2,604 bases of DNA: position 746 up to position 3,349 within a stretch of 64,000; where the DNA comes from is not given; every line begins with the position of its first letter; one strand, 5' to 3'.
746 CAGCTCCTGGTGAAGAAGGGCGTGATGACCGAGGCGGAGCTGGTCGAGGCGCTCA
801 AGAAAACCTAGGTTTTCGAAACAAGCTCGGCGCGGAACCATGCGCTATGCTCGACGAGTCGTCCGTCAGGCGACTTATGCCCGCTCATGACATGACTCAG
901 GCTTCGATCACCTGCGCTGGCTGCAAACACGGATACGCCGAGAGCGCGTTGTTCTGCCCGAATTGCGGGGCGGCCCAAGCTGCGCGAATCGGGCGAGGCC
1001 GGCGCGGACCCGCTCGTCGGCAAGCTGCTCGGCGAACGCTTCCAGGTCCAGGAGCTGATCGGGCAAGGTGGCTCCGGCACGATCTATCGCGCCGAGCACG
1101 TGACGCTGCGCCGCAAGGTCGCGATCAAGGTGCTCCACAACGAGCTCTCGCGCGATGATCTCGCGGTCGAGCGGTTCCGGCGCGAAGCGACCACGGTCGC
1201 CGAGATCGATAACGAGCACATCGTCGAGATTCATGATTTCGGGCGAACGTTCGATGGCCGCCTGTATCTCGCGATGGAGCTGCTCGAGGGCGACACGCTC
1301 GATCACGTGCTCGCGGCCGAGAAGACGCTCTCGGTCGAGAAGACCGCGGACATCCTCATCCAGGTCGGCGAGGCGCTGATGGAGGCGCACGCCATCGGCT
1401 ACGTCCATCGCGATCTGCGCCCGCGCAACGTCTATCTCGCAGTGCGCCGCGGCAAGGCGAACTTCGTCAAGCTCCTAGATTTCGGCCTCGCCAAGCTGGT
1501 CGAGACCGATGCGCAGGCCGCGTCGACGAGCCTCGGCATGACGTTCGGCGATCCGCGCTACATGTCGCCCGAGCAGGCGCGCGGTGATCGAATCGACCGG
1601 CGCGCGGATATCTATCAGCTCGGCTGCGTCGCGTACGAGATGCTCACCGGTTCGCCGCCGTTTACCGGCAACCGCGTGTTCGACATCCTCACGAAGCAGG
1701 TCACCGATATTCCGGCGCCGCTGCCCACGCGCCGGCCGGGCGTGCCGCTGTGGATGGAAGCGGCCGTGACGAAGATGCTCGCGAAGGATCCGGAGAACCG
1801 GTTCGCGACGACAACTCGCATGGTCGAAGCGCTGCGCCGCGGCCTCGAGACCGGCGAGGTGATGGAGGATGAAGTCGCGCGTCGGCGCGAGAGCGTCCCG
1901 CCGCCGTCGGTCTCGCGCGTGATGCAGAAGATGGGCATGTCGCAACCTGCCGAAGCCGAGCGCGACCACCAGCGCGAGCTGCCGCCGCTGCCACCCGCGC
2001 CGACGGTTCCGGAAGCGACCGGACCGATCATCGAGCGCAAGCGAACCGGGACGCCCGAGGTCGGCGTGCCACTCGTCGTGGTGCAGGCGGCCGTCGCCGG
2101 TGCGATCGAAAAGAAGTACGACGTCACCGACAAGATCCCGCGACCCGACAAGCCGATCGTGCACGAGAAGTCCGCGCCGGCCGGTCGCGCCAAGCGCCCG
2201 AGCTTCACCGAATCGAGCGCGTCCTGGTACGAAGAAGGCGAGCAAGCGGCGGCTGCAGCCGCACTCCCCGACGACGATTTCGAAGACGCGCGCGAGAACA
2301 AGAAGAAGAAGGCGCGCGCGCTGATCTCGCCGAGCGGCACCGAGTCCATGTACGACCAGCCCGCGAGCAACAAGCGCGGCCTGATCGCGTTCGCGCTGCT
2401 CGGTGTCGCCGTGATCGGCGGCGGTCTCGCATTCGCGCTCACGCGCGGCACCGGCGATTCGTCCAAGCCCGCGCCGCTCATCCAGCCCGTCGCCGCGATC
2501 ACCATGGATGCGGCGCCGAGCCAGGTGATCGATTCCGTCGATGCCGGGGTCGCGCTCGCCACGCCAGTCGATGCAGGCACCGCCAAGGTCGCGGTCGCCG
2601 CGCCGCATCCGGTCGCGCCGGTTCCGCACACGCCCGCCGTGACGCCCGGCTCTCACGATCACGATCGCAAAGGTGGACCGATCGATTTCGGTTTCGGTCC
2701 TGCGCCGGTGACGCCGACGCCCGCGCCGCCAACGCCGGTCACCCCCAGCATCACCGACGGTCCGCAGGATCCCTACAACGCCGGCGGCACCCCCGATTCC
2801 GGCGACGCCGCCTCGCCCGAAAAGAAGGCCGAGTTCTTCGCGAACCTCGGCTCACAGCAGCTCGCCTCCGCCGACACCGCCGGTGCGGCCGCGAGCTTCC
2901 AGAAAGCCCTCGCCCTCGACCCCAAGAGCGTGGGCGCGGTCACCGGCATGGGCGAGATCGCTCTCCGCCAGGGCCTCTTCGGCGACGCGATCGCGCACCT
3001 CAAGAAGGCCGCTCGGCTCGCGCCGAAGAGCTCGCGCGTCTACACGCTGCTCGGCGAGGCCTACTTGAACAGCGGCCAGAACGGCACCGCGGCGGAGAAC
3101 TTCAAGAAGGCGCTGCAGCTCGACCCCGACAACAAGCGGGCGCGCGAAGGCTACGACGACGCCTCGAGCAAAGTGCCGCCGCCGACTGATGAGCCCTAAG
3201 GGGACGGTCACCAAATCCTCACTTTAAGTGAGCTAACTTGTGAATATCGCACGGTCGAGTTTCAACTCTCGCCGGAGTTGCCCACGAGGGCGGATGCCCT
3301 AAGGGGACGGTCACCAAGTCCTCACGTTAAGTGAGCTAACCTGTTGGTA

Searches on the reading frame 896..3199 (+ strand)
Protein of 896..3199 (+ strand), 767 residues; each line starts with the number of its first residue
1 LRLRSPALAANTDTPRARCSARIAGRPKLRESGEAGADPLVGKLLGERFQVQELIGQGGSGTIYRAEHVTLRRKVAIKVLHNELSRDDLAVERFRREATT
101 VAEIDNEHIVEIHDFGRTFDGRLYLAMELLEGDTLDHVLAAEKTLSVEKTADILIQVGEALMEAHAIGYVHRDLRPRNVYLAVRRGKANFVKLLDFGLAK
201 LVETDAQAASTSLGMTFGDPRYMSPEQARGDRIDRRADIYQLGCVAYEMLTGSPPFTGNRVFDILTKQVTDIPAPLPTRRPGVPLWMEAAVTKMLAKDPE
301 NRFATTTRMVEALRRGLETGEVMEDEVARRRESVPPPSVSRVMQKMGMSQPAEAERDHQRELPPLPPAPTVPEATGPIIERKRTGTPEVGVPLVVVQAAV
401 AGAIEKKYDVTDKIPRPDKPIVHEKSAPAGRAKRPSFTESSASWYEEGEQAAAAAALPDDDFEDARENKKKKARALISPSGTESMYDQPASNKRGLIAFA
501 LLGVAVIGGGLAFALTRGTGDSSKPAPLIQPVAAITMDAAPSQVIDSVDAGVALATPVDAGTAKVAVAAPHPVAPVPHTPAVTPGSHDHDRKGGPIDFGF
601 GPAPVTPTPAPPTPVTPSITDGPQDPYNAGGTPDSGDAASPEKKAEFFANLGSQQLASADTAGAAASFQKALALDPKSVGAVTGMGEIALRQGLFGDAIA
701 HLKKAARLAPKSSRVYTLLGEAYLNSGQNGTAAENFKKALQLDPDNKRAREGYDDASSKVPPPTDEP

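Call 49: search_protein_families(library=pfam, proteins=[window:896-3199:+], max_evalue=0.0001)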
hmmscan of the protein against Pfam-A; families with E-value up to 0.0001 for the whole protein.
window:896-3199:+ (767 aa): 14 families
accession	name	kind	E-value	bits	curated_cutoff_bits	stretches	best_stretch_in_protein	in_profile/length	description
PF00069.31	Pkinase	-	2e-44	152.4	31.7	1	49-306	1-255/263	Protein kinase domain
PF07714.23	PK_Tyr_Ser-Thr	-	1.5e-30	106.8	23.1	1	50-303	2-249/258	Protein tyrosine and serine/threonine kinase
PF07719.23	TPR_2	-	2.1e-15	55.9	27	1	714-746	2-34/34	Tetratricopeptide repeat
PF00515.34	TPR_1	-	8.8e-14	51.1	27.8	1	714-746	2-34/34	Tetratricopeptide repeat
PF14559.12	TPR_19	-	3.2e-13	50.2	25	1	656-720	2-66/68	Tetratricopeptide repeat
PF13414.12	TPR_11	-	7.1e-13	48.5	26.8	0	691-727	6-42/42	TPR repeat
PF13181.12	TPR_8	-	3.9e-11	42.6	25.7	1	714-746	2-34/34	Tetratricopeptide repeat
PF13431.12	TPR_17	-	1.4e-10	41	24.4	0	702-732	2-32/34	Tetratricopeptide repeat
PF13432.12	TPR_16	-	2.6e-09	37.8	32.7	1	653-712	5-64/65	Tetratricopeptide repeat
PF13428.12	TPR_14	-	2.6e-08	34.2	23.5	0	715-752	3-40/44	Tetratricopeptide repeat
PF06293.20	Kdo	-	6.6e-07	29.4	21.3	1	78-200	43-170/207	Lipopolysaccharide kinase (Kdo/WaaP) family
PF23914.1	TPR_CcmH_CycH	-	7.4e-07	29.6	42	0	710-756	47-93/158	Cytochrome c-type biogenesis protein H TPR domain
PF13424.12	TPR_12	-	2.3e-06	28.1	30.1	1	684-743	8-75/77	Tetratricopeptide repeat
PF13429.12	TPR_15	-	1.2e-05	25.3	26.2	0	699-753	133-186/280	Tetratricopeptide repeat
